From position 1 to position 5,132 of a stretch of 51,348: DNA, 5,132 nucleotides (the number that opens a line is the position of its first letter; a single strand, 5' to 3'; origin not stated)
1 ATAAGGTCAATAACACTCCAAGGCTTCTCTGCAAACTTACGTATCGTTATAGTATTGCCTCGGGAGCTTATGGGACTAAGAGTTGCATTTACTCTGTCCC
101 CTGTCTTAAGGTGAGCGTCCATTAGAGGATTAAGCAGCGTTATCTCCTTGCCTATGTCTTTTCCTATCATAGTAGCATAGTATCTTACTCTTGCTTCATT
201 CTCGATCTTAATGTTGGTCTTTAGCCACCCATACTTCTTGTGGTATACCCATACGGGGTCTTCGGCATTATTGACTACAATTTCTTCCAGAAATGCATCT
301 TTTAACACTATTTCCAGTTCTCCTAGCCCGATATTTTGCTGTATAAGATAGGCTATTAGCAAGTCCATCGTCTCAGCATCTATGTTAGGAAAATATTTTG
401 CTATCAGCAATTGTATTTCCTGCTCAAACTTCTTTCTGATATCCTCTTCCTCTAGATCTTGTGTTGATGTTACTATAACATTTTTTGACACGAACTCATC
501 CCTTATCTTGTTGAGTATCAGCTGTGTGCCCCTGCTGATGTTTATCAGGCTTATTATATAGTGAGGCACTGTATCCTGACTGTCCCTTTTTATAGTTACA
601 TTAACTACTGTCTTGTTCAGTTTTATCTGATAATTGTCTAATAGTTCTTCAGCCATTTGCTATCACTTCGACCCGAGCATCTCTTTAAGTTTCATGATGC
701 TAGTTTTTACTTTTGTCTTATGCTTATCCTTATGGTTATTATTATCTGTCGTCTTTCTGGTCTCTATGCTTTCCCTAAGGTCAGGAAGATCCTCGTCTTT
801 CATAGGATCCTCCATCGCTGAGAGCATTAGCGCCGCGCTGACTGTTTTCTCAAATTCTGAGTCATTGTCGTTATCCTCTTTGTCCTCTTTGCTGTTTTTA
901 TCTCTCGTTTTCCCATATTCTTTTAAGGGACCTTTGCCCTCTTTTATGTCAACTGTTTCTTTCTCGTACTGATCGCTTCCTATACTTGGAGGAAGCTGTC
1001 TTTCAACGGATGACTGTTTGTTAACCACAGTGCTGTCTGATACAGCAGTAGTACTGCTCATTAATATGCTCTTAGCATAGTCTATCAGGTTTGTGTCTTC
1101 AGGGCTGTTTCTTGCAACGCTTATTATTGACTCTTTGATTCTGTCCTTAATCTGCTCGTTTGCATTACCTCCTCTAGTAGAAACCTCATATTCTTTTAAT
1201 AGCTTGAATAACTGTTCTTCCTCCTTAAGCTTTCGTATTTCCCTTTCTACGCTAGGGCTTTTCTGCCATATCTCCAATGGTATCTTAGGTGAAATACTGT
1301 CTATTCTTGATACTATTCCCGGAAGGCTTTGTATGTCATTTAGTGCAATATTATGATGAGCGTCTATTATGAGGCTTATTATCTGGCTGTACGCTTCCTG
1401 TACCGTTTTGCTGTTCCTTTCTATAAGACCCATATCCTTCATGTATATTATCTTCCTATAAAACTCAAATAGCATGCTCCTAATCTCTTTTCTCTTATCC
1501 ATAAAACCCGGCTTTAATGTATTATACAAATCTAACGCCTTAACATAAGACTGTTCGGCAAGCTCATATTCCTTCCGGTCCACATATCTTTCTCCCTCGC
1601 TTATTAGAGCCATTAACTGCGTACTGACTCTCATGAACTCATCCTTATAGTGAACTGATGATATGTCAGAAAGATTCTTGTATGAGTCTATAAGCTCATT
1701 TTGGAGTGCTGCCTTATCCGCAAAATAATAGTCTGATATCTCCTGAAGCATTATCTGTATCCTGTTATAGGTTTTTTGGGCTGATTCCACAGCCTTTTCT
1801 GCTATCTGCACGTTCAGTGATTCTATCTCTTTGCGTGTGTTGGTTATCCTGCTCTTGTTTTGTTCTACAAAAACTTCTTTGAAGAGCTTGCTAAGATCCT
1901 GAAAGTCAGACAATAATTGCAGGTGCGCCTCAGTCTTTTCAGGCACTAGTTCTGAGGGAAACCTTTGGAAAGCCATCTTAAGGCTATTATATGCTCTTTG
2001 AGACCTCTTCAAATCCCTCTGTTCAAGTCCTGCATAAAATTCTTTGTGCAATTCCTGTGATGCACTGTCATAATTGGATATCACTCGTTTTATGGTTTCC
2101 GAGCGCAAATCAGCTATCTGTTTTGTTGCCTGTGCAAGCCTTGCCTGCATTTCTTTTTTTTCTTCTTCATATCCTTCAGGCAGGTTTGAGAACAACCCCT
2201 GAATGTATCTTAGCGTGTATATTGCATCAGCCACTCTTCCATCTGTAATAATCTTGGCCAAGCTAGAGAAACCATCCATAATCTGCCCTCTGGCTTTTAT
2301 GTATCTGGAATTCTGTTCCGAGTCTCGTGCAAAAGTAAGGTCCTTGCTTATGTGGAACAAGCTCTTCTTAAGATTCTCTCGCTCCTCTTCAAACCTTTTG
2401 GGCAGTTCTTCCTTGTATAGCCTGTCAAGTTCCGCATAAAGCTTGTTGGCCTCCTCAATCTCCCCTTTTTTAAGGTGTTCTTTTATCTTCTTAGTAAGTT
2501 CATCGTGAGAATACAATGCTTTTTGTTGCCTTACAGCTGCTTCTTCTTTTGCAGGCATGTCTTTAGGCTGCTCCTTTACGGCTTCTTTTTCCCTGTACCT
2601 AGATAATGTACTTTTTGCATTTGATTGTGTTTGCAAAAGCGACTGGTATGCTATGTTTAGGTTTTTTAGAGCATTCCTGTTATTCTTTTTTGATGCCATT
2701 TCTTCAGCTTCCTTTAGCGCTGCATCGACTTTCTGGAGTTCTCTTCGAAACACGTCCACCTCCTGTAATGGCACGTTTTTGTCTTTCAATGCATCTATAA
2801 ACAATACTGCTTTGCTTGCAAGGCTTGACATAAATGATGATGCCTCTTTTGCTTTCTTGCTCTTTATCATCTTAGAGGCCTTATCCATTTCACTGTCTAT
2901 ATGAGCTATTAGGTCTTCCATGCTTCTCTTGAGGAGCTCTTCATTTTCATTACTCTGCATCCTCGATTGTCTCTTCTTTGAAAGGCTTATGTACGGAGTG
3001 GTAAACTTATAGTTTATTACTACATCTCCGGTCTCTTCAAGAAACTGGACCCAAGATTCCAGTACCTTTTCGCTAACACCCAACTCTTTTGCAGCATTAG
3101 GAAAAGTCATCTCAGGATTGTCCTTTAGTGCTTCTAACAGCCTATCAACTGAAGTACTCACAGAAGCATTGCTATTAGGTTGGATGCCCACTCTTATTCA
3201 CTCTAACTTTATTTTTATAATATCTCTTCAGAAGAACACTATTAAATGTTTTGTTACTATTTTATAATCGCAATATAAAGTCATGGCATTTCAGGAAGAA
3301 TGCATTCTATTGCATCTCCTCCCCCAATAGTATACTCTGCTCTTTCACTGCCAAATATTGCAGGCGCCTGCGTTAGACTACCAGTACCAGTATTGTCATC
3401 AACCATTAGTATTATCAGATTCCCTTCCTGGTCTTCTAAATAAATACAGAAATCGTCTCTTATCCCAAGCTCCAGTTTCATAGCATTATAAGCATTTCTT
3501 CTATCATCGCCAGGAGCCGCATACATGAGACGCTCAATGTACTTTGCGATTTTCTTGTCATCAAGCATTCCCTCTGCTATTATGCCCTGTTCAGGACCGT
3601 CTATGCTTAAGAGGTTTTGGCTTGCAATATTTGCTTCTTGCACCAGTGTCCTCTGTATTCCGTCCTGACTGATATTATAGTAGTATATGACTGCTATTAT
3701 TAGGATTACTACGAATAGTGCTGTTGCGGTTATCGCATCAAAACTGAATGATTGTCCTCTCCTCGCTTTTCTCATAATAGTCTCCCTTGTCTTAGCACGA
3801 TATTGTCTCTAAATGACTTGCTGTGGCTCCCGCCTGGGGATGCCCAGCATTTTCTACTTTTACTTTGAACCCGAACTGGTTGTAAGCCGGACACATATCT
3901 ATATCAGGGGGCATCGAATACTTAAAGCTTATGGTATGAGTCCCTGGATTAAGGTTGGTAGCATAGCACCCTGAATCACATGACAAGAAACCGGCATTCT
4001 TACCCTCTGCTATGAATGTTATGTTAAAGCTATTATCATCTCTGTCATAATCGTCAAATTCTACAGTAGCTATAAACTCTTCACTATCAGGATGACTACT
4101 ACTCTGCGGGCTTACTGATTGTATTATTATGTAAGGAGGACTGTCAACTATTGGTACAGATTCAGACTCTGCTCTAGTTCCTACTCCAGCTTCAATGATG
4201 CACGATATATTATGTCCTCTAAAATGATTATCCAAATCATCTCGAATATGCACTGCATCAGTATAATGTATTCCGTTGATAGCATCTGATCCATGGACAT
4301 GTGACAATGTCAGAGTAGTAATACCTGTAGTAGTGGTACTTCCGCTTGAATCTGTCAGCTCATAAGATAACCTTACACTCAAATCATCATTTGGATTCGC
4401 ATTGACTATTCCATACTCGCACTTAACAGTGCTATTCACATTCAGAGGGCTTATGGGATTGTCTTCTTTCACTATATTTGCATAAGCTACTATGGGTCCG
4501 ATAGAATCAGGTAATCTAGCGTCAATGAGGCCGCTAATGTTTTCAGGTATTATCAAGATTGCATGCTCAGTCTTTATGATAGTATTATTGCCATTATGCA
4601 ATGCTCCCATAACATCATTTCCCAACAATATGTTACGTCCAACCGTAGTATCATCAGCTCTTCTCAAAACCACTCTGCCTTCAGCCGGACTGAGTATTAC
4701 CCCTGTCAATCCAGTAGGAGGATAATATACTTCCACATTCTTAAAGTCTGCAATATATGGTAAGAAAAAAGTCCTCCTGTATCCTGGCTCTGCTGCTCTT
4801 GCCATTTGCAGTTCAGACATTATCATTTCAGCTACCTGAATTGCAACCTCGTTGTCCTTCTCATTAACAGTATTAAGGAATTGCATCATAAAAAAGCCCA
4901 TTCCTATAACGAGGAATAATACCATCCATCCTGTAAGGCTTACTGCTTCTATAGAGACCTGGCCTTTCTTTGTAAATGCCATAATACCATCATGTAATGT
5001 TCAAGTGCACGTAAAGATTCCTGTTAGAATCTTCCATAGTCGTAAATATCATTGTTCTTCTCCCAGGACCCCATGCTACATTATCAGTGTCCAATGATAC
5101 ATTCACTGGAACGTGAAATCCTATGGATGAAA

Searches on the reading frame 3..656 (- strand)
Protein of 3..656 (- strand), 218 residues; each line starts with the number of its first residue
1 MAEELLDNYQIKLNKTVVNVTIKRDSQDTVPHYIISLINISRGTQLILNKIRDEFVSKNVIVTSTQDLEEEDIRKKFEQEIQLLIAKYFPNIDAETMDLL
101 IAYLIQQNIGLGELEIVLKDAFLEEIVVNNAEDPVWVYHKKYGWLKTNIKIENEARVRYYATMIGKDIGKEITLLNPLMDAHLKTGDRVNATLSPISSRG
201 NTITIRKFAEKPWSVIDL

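Call 87: search_protein_families(library=pfam, proteins=[window:3-656:-], max_evalue=0.01)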
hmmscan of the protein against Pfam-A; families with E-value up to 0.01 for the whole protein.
window:3-656:- (218 aa): 0 families

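Call 88: search_solved_structures(query=window:3-656:-, max_evalue=1, show_alignments=1)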
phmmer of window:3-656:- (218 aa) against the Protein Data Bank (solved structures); distinct sequences matched with E-value up to 1: 8.
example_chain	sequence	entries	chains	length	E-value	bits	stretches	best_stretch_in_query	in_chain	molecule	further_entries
2oap_1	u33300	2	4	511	2.7e-18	69.4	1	47-218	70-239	Type II secretion system protein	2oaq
4ii7_A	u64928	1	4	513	1.2e-12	51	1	65-217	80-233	FlaI ATPase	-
4ihq_A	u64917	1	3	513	1.2e-12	51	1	65-217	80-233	FlaI ATPase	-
8rkd_E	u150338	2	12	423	2.1e-08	37.1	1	80-211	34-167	Pilus assembly ATPase CpaF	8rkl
8rjf_A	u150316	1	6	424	2.1e-08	37.1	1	80-211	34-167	Pilus assembly ATPase CpaF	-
9e24_A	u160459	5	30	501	3e-08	36.6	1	80-211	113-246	CpaF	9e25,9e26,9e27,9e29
6bge_A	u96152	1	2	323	0.065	15.9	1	125-205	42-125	VirB11-like protein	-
1g6o_A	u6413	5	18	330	0.068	15.9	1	125-205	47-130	CAG-ALPHA | virB11 homolog | Cag-alfa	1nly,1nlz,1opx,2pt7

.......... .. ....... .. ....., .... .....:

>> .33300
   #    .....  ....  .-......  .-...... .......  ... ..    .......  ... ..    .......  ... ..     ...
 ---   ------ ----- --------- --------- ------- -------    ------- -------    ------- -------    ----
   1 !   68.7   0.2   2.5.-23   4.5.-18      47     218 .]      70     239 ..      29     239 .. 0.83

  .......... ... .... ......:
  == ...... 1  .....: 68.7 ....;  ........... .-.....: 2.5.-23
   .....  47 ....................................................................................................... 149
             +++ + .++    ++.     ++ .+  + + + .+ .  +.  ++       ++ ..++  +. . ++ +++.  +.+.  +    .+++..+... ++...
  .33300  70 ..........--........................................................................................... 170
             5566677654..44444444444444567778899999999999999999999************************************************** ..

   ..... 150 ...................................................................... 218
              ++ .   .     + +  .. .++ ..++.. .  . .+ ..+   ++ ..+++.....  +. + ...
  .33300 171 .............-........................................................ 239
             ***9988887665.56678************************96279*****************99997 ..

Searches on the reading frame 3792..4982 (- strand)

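Call 9: search_protein_families(library=pfam, proteins=[window:3792-4982:-], max_evalue=0.01)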
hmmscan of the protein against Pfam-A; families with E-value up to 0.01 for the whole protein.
window:3792-4982:- (396 aa): 1 family
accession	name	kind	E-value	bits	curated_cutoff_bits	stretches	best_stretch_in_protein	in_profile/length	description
PF16640.11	Big_3_5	-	0.0077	17.2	35.5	0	290-356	3-70/88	Bacterial Ig-like domain (group 3)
